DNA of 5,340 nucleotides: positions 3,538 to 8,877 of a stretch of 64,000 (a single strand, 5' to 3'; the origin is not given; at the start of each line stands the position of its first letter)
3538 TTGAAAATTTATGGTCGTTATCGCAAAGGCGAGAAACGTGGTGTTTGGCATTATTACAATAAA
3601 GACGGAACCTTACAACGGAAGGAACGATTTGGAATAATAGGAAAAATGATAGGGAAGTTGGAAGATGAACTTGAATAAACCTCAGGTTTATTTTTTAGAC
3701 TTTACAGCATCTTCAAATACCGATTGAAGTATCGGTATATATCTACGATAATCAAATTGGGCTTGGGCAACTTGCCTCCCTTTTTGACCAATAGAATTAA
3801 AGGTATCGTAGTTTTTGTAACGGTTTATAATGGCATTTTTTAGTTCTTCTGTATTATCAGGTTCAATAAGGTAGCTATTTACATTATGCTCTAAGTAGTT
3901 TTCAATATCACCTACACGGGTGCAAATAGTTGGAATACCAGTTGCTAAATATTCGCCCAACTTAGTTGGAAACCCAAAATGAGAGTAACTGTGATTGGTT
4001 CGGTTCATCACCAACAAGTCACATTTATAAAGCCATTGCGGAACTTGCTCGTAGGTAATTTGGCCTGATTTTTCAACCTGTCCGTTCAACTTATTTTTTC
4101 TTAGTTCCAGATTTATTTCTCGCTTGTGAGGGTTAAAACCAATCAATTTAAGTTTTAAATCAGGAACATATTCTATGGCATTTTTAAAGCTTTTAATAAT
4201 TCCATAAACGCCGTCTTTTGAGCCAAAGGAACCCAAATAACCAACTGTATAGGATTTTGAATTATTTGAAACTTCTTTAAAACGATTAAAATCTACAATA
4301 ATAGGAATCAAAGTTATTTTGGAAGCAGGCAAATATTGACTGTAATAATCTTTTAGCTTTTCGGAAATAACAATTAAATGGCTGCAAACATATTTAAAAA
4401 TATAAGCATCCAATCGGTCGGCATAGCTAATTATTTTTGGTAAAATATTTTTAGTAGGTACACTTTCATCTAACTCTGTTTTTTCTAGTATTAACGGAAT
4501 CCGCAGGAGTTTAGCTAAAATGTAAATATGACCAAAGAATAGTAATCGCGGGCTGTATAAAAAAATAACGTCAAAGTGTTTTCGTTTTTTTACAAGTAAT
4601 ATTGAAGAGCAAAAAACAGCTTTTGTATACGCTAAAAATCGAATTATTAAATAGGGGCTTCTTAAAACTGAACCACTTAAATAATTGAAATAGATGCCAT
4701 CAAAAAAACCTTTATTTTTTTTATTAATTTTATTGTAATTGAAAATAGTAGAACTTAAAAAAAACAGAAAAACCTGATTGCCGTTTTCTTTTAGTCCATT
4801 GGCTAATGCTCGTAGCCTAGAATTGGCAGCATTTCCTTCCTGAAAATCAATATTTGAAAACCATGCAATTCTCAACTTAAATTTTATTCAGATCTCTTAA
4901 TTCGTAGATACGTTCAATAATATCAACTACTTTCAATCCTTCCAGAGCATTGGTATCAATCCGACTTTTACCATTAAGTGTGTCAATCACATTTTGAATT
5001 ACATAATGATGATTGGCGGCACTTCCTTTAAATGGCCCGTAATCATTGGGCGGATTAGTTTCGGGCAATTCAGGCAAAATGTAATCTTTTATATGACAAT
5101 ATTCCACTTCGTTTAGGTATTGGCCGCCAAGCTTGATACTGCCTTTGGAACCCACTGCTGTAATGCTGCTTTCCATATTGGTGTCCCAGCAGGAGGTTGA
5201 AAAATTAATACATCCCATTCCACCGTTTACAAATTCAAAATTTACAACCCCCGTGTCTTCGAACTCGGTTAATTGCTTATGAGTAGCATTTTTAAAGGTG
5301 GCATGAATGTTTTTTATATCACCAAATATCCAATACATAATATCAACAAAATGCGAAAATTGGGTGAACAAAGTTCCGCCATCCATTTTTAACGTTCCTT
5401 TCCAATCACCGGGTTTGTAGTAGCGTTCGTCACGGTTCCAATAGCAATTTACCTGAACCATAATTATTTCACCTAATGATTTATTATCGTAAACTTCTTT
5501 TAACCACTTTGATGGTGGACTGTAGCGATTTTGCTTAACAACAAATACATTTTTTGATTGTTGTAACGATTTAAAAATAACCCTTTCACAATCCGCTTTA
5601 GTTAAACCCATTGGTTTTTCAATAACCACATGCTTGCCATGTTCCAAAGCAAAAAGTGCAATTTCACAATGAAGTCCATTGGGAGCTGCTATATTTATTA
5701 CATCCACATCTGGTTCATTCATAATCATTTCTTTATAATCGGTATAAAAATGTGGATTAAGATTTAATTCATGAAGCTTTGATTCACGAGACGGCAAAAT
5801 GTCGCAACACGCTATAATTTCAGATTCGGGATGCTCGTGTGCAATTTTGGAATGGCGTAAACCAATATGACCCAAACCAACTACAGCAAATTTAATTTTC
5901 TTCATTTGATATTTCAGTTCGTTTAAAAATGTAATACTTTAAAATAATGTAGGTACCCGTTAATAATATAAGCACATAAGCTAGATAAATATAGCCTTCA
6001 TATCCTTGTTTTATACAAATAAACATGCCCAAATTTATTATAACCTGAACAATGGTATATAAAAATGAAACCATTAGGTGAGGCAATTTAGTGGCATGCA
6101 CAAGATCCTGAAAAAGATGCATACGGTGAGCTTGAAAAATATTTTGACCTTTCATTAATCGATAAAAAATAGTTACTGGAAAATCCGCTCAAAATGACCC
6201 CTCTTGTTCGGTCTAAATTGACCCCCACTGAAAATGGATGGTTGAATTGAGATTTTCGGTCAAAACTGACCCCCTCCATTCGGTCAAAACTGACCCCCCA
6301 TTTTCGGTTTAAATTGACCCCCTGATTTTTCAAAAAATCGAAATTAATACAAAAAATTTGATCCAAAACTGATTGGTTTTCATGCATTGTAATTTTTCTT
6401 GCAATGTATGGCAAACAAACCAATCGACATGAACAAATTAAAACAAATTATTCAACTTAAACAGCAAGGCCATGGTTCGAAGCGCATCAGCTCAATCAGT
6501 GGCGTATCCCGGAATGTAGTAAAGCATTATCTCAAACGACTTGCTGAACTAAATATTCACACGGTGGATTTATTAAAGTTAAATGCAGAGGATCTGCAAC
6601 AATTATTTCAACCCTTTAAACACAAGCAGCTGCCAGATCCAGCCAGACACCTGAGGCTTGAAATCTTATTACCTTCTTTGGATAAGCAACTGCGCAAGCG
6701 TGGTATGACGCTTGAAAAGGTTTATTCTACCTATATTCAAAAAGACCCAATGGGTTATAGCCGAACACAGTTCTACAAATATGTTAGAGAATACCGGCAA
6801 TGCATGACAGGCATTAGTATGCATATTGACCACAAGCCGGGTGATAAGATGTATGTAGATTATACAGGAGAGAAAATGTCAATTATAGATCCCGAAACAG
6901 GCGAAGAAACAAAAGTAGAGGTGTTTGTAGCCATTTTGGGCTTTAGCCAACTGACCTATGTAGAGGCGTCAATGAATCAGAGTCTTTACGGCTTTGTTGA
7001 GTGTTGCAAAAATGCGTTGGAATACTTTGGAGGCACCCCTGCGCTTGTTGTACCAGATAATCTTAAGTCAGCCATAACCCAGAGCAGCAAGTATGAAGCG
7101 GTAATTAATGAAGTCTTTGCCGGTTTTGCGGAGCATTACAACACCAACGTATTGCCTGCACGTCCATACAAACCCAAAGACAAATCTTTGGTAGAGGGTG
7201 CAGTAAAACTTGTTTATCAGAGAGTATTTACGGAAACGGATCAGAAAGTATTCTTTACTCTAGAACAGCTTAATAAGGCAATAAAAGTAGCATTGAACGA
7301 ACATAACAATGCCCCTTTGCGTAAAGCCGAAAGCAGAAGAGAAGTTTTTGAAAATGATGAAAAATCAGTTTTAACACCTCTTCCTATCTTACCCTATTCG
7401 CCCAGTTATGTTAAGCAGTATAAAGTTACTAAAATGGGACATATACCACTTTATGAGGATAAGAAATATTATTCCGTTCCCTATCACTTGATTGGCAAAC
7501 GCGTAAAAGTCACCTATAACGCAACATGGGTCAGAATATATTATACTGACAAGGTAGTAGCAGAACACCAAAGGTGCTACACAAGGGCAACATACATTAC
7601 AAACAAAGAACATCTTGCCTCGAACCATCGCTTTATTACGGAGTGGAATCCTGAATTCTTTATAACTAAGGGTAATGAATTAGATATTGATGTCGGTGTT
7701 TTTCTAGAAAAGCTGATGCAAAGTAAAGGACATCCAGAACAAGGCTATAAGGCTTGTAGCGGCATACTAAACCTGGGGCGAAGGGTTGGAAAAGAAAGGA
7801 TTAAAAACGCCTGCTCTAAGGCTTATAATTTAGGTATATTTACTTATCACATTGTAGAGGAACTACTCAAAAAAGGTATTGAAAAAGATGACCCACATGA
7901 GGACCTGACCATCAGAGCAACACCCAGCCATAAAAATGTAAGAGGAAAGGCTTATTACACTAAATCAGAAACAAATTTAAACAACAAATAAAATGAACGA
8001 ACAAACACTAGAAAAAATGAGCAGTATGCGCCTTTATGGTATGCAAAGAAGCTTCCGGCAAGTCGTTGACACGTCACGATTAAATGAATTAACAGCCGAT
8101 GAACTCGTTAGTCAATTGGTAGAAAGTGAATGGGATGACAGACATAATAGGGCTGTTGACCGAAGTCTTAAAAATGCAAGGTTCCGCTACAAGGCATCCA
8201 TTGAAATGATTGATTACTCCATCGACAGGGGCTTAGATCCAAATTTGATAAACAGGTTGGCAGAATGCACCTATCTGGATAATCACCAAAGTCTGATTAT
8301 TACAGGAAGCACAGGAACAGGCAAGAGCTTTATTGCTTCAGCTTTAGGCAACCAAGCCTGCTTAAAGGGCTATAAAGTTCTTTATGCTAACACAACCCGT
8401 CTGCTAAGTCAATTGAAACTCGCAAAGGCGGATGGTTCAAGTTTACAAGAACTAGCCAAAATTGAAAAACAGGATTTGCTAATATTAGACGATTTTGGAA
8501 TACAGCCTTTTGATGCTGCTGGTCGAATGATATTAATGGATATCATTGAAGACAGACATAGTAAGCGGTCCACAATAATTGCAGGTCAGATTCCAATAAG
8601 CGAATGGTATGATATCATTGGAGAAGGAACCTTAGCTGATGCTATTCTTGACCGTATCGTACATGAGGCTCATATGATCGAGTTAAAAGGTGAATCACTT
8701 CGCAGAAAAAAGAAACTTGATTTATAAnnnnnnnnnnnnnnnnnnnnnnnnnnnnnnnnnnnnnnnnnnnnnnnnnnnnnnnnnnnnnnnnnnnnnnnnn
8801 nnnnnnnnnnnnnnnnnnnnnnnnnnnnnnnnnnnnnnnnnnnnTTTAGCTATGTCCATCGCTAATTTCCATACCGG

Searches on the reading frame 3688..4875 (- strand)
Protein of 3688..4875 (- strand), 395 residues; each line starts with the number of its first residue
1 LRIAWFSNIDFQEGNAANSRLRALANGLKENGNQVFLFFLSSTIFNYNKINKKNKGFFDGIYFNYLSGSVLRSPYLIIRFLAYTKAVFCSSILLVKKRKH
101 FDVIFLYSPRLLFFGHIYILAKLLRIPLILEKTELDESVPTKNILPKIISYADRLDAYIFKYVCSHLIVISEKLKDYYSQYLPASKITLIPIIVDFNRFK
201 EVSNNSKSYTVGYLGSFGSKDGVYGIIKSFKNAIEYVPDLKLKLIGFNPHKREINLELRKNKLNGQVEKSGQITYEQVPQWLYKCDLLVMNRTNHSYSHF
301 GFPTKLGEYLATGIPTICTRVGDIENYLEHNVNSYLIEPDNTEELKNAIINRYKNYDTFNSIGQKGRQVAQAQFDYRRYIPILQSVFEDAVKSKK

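Call 83: search_protein_families(library=pfam, proteins=[window:3688-4875:-], max_evalue=0.00001)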
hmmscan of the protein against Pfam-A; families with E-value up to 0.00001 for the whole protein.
window:3688-4875:- (395 aa): 4 families
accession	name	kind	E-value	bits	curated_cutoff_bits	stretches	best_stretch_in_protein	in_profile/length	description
PF00534.26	Glycos_transf_1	-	2.6e-20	73.1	26.4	1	199-368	6-171/172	Glycosyl transferases group 1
PF13692.12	Glyco_trans_1_4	-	3.6e-19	69.9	27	1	210-354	3-141/142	Glycosyl transferases group 1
PF13439.12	Glyco_transf_4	-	1.9e-07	31.7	28.5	1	20-197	7-169/170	Glycosyltransferase Family 4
PF13524.12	Glyco_trans_1_2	-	7e-07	29.7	25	1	238-378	13-137/144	Glycosyl transferase-like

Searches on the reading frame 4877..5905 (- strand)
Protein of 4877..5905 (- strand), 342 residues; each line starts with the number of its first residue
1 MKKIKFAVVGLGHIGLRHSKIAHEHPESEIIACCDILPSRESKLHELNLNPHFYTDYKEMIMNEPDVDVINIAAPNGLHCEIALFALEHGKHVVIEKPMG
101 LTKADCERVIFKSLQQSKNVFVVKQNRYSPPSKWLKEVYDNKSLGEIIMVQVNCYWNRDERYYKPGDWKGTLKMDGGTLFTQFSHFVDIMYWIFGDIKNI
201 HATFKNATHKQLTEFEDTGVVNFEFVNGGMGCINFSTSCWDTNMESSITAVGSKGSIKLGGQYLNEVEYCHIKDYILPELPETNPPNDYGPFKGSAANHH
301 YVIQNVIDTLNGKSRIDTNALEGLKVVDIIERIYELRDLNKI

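Call 83: search_protein_families(library=pfam, proteins=[window:4877-5905:-], max_evalue=0.00001)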
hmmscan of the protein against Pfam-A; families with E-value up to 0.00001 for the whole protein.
window:4877-5905:- (342 aa): 3 families
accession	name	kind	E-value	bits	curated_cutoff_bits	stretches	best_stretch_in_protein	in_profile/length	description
PF22725.1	GFO_IDH_MocA_C3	-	1.5e-22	80.3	27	1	135-257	4-123/124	GFO/IDH/MocA C-terminal domain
PF01408.29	GFO_IDH_MocA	-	5.3e-22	79.2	24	1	4-120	1-116/120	Oxidoreductase family, NAD-binding Rossmann fold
PF02894.22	GFO_IDH_MocA_C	-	1.5e-17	64.6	22.9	1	140-335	5-208/218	Oxidoreductase family, C-terminal alpha/beta domain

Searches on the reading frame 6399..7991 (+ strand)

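Call 83: search_protein_families(library=pfam, proteins=[window:6399-7991:+], max_evalue=0.00001)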
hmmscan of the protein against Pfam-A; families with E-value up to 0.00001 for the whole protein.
window:6399-7991:+ (530 aa): 2 families
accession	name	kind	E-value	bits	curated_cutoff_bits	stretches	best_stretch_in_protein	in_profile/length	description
PF22483.2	Mu-transpos_C_2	-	3.2e-15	56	27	1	328-402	1-73/73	Mu transposase, C-terminal domain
PF00665.32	rve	-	1.6e-06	28.7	32.6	1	145-259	2-102/102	Integrase core domain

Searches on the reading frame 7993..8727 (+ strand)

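Call 83: search_protein_families(library=pfam, proteins=[window:7993-8727:+], max_evalue=0.00001)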
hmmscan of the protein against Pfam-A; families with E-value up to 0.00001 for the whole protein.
window:7993-8727:+ (244 aa): 2 families
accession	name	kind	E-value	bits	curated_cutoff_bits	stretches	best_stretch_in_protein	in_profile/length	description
PF01695.23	IstB_IS21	-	2.8e-65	220.6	24.1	1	9-242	3-236/238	IstB-like ATP binding protein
PF20720.3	nSTAND3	-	8.6e-07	29.2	27.2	1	94-138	13-57/155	Novel STAND NTPase 3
